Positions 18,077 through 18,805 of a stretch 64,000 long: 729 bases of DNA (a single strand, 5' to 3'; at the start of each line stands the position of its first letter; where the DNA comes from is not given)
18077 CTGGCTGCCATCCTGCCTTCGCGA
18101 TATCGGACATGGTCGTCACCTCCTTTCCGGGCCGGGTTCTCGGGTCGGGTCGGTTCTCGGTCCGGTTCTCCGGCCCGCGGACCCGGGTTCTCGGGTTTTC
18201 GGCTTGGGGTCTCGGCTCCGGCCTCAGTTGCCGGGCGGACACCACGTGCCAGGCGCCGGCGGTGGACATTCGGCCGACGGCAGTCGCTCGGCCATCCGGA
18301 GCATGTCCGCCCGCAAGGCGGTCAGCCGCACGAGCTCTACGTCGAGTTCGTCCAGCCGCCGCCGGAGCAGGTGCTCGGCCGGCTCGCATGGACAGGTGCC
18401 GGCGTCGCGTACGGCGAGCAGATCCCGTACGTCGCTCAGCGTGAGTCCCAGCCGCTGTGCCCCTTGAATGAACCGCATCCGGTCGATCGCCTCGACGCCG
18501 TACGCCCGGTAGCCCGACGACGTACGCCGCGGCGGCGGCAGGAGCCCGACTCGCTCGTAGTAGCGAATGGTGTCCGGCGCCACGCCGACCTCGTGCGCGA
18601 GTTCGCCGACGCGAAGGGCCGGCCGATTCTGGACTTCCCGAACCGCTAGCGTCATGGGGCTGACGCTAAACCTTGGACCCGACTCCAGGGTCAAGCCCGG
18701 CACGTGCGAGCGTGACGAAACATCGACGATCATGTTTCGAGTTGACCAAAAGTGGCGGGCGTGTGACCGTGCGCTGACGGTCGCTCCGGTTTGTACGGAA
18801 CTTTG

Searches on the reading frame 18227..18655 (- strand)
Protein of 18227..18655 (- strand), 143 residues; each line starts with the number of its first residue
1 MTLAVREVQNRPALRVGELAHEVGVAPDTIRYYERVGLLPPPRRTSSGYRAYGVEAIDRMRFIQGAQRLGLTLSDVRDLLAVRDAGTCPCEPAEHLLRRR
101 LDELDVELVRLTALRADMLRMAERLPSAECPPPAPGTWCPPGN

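Call 3: search_protein_families(library=ncbifam, proteins=[window:18227-18655:-], max_evalue=1)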
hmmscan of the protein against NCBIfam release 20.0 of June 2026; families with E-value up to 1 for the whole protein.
seq(143 aa): 21 families
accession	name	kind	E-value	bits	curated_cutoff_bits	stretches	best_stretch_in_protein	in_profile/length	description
TIGR02051.1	MerR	equivalog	7.2e-26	90.9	150.85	1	15-117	1-101/124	mercury resistance transcriptional regulator MerR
NF007069.0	PRK09514.1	equivalog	2.9e-25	88.9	143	1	14-123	2-112/141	Zn(2+)-responsive transcriptional regulator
TIGR02043.1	ZntR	equivalog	8.6e-24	84.2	167.95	1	14-123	2-112/131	Zn(2+)-responsive transcriptional regulator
TIGR02047.1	CadR-PbrR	equivalog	2.9e-23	82.3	151.45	1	14-124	1-111/127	Cd(II)/Pb(II)-responsive transcriptional regulator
TIGR02044.1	CueR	equivalog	4.4e-19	68.8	147.4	1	15-126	2-113/127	Cu(I)-responsive transcriptional regulator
NF010315.0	PRK13752.1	subfamily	1.6e-16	60.7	261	1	13-116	7-111/144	mercury resistance transcriptional regulator MerR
NF041849.1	trans_regNmlR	equivalog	3.2e-14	53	175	1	18-110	5-97/117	stress response transcriptional regulator NmlR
TIGR01950.1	SoxR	equivalog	3.5e-11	43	116.9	1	14-117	2-105/142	redox-sensitive transcriptional activator SoxR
NF007590.0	PRK10227.1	equivalog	4e-11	43.1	244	1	16-131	3-121/135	Cu(I)-responsive transcriptional regulator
NF050798.1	TF_FtsR_Actino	equivalog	2.9e-10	40.6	150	1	28-92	20-84/223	transcriptional regulator FtsR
TIGR02054.1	MerD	equivalog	4e-10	40.3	103.65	1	14-123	4-114/120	mercuric resistance transcriptional repressor MerD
NF047375.1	HeatShock_HspR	equivalog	1.3e-09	37.9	105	1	16-84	6-74/92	heat shock protein transcriptional repressor HspR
NF047377.1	heat_HspR_dupli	exception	1.1e-07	31.5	300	1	9-84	122-197/214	heat shock protein transcriptional repressor HspR, fused homodimer type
NF033783.1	coreg_MerD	equivalog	5.5e-06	26.8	170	1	13-123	3-118/121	mercury resistance co-regulator MerD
NF053782.1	ChlnTransRegdde3219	equivalog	7.2e-06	25.7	450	1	12-81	5-74/278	choline utilization transcriptional activator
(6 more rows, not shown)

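Call 4: search_protein_families(library=pfam, proteins=[window:18227-18655:-], max_evalue=1)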
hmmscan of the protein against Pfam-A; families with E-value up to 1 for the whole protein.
seq(143 aa): 4 families
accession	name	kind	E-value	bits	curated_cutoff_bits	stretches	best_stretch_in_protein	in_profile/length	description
PF13411.12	MerR_1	-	4.6e-20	71.9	21.6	1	15-81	2-67/69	MerR HTH family regulatory protein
PF00376.29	MerR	-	1.4e-16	60.4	28.2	1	15-52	1-38/38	MerR family regulatory protein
PF09278.17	MerR-DNA-bind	-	1.1e-14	55.2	25.4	1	58-119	2-63/65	MerR, DNA binding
PF13560.12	HTH_31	-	0.0033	18.1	27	1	6-56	7-58/64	Helix-turn-helix domain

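Call 6: find_related_loci(query=window:18227-18655:-, collection=genome_contigs, flank=3000)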
Query seq(143 aa) (143 aa) in genome_contigs; peptide patterns used: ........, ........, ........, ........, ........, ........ (x = any residue, [..] = any of these).
600 stretches matched a pattern (row limit reached: there are more); 147 encode a relative of the query (tblastn E <= 1e-3); the best 80 are kept; 80 distinct loci.
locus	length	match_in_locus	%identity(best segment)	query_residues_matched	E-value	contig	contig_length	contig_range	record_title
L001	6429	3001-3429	94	1-143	2e-85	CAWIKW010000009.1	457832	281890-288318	MAG: uncultured Actinomycetota bacterium isolate MFD04967.bin.1.30 genome assembly, contig: contig_47099, whole genome s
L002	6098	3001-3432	91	1-143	3e-83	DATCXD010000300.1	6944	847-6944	MAG TPA_asm: Micromonosporaceae bacterium isolate SMAG_U7430 k141_297936, whole genome shotgun sequence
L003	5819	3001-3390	70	14-143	7e-59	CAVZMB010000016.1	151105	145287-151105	MAG: uncultured Actinomycetota bacterium isolate MFD06742.bin.2.297 genome assembly, contig: contig_43837, whole genome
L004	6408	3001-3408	63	8-143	1e-52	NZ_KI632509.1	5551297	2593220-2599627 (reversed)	Haloechinothrix halophila YIM 93223 AmyhaDRAFT_Scaffold1.1, whole genome shotgun sequence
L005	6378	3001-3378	67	16-141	1e-52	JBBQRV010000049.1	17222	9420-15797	MAG: Propionibacteriales bacterium isolate Co_metawrap_1711 Cmw_1711_k141_9746370_length_17222_cov_7.0000, whole genome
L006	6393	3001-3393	64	13-143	3e-52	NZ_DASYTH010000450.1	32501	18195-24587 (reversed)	MAG: Actinophytocola sp. isolate SMAG_U4562 k141_134956, whole genome shotgun sequence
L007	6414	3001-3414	58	4-141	1e-48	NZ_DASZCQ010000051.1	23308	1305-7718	MAG: Actinophytocola sp. isolate SMAG_U6446 k141_72761, whole genome shotgun sequence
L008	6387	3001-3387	63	13-141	2e-48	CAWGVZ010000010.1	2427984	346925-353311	MAG: uncultured Actinomycetota bacterium isolate MFD04212.bin.1.66 genome assembly, contig: contig_2001, whole genome sh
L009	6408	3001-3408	58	8-143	2e-48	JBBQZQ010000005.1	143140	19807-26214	MAG: Mycobacteriales bacterium isolate Co_metawrap_2244 Cmw_2244_k141_2865194_length_143140_cov_16.6399, whole genome sh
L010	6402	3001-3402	57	8-141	8e-46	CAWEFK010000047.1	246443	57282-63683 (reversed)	MAG: uncultured Actinomycetes bacterium isolate MFD09603.bin.2.179 genome assembly, contig: contig_7980, whole genome sh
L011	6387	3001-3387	57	13-141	4e-45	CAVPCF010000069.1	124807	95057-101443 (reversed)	MAG: Candidatus Melainabacteria bacterium isolate MFD10064.bin.2.13 genome assembly, contig: contig_21851, whole genome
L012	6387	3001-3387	58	14-142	4e-45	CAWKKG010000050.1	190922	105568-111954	MAG: uncultured Actinomycetota bacterium isolate MFD00731.bin.2.63 genome assembly, contig: contig_79979, whole genome s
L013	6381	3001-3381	58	14-140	2e-44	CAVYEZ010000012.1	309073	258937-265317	MAG: uncultured Actinomycetota bacterium isolate MFD09603.bin.2.164 genome assembly, contig: contig_4315, whole genome s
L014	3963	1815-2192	56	14-139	2e-40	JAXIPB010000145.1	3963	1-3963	MAG: Micromonosporaceae bacterium isolate Fractures_MAG_08 c_000000212646, whole genome shotgun sequence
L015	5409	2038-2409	52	14-139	9e-33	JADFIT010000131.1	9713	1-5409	MAG: Gemmatimonadetes bacterium isolate B3T1B10 B3T1B10_NODE4609, whole genome shotgun sequence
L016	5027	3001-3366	48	14-138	4e-33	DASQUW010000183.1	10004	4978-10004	MAG TPA_asm: Actinomycetota bacterium isolate SMAG_U10971 k141_967190, whole genome shotgun sequence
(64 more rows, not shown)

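Call 21: find_related_loci(query=A1, collection=metagenome_contigs, flank=1500)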
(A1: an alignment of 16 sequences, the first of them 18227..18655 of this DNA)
Query A1 (143 aa) in metagenome_contigs; peptide patterns used: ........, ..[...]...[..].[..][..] (x = any residue, [..] = any of these).
600 stretches matched a pattern (row limit reached: there are more); 434 encode a relative of the query (tblastn E <= 1e-3); the best 80 are kept; 80 distinct loci.
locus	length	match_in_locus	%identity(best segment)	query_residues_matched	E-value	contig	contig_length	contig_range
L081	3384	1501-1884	77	14-141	7e-64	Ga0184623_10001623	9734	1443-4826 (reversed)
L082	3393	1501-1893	71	12-141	1e-59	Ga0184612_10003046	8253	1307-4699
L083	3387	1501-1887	71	13-141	7e-60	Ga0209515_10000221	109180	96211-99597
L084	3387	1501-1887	71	13-141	2e-59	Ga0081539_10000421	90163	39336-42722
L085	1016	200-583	71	14-141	4e-63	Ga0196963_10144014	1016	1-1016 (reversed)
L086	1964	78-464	69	13-141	2e-59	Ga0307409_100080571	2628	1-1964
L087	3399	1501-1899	69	8-140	4e-59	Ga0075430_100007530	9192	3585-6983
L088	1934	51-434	73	14-141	3e-60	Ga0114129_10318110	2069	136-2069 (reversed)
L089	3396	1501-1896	69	9-140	2e-58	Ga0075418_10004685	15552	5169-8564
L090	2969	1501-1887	70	13-141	3e-58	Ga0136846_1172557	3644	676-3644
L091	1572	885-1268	68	14-141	1e-59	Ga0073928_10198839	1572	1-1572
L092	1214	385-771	71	13-141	2e-60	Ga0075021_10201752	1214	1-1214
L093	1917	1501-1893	68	11-141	5e-58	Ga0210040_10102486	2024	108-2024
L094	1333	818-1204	71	13-141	2e-59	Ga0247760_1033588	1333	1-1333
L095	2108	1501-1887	69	14-142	2e-57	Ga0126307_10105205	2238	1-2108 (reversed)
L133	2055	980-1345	62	22-143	2e-50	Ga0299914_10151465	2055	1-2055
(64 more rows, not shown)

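Call 34: search_solved_structures(query=A1, max_evalue=0.001, show_alignments=5)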
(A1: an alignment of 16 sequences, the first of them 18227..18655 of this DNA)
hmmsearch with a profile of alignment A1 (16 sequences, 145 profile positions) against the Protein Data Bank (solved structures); distinct sequences matched with E-value up to 0.001: 42.
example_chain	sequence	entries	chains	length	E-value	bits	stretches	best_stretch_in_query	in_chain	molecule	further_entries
4ua1_A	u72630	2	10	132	9e-31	109.7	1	8-124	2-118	Regulatory protein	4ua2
6jgf_A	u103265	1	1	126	1.2e-28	102.8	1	10-122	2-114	CadR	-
6jgv_A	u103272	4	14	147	2.1e-28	102.1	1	10-122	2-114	CadR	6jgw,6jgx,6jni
6jyw_A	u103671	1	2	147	6.5e-28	100.5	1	10-122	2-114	CadR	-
5crl_A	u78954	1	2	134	5e-26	94.4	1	5-119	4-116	Mercuric resistance operon regulatory protein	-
5gpe_A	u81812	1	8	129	1.8e-24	89.3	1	9-123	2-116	Transcriptional regulator, MerR-family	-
6ldi_G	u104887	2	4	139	2.3e-19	72.7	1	7-127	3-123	HTH-type transcriptional regulator CueR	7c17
1q05_A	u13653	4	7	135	7.6e-19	71.1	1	10-127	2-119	Transcriptional regulator cueR | HTH-type transcriptional regulator CueR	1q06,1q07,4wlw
6xh7_G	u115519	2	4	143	8.4e-19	70.9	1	10-127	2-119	HTH-type transcriptional regulator CueR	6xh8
4wls_A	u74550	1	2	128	1.7e-18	70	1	10-127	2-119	HTH-type transcriptional regulator CueR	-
3gp4_A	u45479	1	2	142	1.7e-17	66.7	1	8-107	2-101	Transcriptional regulator, MerR family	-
2zhg_A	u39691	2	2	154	1.2e-12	51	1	6-131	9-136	Redox-sensitive transcriptional activator soxR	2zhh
2vz4_A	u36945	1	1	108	5.1e-12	48.9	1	9-116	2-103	HTH-TYPE TRANSCRIPTIONAL ACTIVATOR TIPA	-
1q08_A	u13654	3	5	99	6.4e-12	48.6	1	51-122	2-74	Zn(II)-responsive regulator of zntA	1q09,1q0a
5e01_A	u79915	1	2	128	1.5e-11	47.4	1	7-108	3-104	Uncharacterized HTH-type transcriptional regulator HI_0186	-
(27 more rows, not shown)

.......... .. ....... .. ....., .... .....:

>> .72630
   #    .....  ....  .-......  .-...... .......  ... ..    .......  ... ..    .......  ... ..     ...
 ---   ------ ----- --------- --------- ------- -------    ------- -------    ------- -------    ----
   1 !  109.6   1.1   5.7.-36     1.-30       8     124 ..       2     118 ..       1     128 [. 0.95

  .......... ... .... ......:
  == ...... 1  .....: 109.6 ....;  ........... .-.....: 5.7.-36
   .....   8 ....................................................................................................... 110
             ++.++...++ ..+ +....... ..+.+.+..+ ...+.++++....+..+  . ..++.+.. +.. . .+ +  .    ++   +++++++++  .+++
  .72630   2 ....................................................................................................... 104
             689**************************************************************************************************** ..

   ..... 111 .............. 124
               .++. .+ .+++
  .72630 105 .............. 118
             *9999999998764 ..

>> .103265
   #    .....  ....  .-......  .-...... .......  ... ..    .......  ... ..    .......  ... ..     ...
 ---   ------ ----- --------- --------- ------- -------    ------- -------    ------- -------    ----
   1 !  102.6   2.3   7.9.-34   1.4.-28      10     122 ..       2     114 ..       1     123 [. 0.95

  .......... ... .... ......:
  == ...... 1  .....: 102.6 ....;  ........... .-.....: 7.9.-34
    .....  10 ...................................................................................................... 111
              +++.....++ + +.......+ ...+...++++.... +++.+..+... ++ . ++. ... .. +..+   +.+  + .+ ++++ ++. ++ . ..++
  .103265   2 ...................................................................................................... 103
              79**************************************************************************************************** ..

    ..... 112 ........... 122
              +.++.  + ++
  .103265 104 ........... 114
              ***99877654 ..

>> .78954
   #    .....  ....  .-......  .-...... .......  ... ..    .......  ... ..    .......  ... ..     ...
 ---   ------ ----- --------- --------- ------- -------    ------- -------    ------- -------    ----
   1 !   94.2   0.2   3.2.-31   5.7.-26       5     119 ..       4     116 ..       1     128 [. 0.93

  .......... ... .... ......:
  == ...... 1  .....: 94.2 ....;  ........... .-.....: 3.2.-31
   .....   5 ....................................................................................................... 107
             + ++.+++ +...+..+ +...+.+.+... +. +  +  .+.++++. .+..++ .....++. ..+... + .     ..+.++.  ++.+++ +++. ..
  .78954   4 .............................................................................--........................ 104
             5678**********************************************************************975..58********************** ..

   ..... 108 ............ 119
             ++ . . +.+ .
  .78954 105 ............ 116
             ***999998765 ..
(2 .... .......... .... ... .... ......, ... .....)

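Call 42: search_dna_similar(query=window:18227-18655:-, collection=plasmids, mode=protein, max_rows=25)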
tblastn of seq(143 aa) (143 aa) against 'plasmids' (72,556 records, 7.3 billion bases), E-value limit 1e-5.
The search stops at 5000 records and this limit was reached: more records match than are counted here, and every count below describes the 5000 best-scoring records only.
Records with a match: at least 5000; places in all: 6968; records where one place covers at least 80% of the query: 56.
Best place of each record, by identity: 60-80% 2; <60% 4998.
By first word of the organism name: Klebsiella 1459; Escherichia 445; Enterobacter 429; Salmonella 247; Acinetobacter 221; Citrobacter 219; Pseudomonas 206; Ralstonia 140; Sinorhizobium 134; Phaeobacter 82; and 249 more.
By predicted mobility (MOB-suite, as given by PLSDB): conjugative 2414; non-mobilizable 1559; mobilizable 1027.
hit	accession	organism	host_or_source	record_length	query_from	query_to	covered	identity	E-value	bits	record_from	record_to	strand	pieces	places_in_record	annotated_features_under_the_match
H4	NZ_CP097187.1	Rhodococcus sp. GA1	cell culture,soil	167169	6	127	85%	63.5%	3e-35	135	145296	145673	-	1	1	heavy metal-responsive transcriptional regulator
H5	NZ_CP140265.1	Rhodococcus fascians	cell culture,garbage dump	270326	6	127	85%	63.5%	3e-35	135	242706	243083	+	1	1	heavy metal-responsive transcriptional regulator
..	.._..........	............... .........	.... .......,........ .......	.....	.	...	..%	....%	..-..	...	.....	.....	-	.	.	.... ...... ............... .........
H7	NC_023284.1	Streptomyces sp. F2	-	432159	16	127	78%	57.1%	4e-28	114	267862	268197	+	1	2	heavy metal-responsive transcriptional regulator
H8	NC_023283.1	Streptomyces sp. FR1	-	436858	16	127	78%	57.1%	4e-28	114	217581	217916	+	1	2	heavy metal-responsive transcriptional regulator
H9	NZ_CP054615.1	Azospirillum oryzae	cell culture,soil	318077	6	123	83%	42.4%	1e-13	74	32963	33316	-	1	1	helix-turn-helix domain-containing protein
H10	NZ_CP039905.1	Agrobacterium tumefaciens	-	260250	1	121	85%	40.5%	4e-15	78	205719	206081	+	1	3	helix-turn-helix domain-containing protein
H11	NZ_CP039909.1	Agrobacterium tumefaciens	-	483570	1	121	85%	40.5%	4e-15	78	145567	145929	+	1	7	helix-turn-helix domain-containing protein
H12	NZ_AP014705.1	Methylobacterium aquaticum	-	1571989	1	121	85%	40.5%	2e-13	73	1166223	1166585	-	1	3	none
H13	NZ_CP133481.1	Acuticoccus sp. MNP-M23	Grean algae,grean algae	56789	6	121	81%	42.2%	2e-15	79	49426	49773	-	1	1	helix-turn-helix domain-containing protein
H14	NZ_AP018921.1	Pseudonocardia autotrophica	-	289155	14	123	77%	44.5%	3e-17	84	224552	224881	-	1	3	MerR family DNA-binding protein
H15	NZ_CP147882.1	Roseomonas mucosa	cell culture,Styx glacier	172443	13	121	76%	44.0%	7e-15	77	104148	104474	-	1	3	helix-turn-helix domain-containing protein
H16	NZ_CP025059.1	Roseomonas mucosa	Homo sapiens,Clinical, healthy, human ...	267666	13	121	76%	44.0%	7e-15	77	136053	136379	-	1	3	helix-turn-helix domain-containing protein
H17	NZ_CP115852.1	Pseudoroseomonas cervicalis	-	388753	12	118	75%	44.9%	4e-14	75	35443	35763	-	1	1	helix-turn-helix domain-containing protein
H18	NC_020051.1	Gloeocapsa sp. PCC 7428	-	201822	11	128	83%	40.7%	5e-18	86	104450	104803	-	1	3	heavy metal-responsive transcriptional regulator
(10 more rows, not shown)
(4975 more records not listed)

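Call 43: get_annotated_region(hit=H4, flank=2500)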
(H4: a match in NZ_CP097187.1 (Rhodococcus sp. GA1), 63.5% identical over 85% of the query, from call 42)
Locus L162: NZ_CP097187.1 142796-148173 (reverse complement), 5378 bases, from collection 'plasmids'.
description: Rhodococcus sp. GA1 plasmid pGA1, complete sequence
organism: Rhodococcus sp. GA1 (NCBI taxid 2942275)
taxonomy: Bacteria; Actinomycetota; Actinomycetes; Mycobacteriales; Nocardiaceae; Rhodococcus; Rhodococcus sp. GA1
host: -; source: cell culture,soil; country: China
typing (MOB-suite, as given by PLSDB): conjugative; relaxase MOBF; mating-pair formation MPF_T
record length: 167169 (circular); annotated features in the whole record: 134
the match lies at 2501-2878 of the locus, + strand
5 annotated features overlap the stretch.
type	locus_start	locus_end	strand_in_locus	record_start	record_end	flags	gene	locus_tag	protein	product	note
CDS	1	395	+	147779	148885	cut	-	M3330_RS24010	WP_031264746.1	tyrosine-type recombinase/integrase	GO:0015074 - DNA integration [Evidence IEA]; GO:0006310 - DNA recombination [Evidence IEA]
CDS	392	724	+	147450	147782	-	-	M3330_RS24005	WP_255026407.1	helix-turn-helix transcriptional regulator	-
CDS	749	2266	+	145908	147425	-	-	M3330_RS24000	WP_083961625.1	recombinase XerD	-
CDS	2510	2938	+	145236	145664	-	-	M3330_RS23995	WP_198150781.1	heavy metal-responsive transcriptional regulator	-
CDS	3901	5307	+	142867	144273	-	-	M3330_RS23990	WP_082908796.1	IS1380 family transposase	-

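Call 44: get_annotated_region(hit=H6, flank=2500)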
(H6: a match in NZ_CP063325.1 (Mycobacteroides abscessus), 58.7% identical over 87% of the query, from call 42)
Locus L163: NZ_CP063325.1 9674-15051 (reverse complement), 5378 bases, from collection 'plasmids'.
description: Mycobacteroides abscessus subsp. abscessus strain GD22 plasmid pGD22-1, complete sequence
organism: Mycobacteroides abscessus (NCBI taxid 1185650)
taxonomy: Bacteria; Actinomycetota; Actinomycetes; Mycobacteriales; Mycobacteriaceae; Mycobacteroides; Mycobacteroides abscessus
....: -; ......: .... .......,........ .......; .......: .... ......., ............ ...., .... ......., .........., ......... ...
typing (MOB-suite, as given by PLSDB): non-mobilizable; replicon rep_cluster_578
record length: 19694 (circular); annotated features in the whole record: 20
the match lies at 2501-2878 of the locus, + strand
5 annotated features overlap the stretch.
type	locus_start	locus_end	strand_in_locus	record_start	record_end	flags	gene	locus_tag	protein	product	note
CDS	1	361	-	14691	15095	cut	-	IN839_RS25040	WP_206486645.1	hypothetical protein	-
CDS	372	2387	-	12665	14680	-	-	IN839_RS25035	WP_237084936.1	cation-translocating P-type ATPase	-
CDS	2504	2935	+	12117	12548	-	-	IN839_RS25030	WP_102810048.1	MerR family transcriptional regulator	GO:0006355 - regulation of DNA-templated transcription [Evidence IEA]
CDS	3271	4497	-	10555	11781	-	-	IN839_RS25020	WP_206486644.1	MFS transporter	-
CDS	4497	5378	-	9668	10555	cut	-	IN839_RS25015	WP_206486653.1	M56 family metallopeptidase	-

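Call 45: get_annotated_region(hit=H7, flank=2500)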
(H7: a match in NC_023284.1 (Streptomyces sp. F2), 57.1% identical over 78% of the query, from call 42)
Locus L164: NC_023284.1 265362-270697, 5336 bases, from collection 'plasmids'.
description: Streptomyces sp. F2 plasmid pFRL4, complete sequence
organism: Streptomyces sp. F2 (NCBI taxid 317660)
taxonomy: Bacteria; Actinomycetota; Actinomycetes; Kitasatosporales; Streptomycetaceae; Streptomyces; Streptomyces sp. F2
host: -; source: -; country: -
typing (MOB-suite, as given by PLSDB): non-mobilizable
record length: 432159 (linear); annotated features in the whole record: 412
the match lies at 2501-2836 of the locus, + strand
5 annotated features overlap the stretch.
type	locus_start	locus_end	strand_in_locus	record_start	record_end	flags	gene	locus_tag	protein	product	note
CDS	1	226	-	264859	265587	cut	-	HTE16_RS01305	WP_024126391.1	hypothetical protein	-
CDS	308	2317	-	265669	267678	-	-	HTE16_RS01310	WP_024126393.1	cation-translocating P-type ATPase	-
CDS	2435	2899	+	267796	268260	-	-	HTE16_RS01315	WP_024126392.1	heavy metal-responsive transcriptional regulator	-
CDS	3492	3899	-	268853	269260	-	-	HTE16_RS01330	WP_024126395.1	hypothetical protein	-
CDS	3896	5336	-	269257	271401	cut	-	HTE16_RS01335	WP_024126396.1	hypothetical protein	-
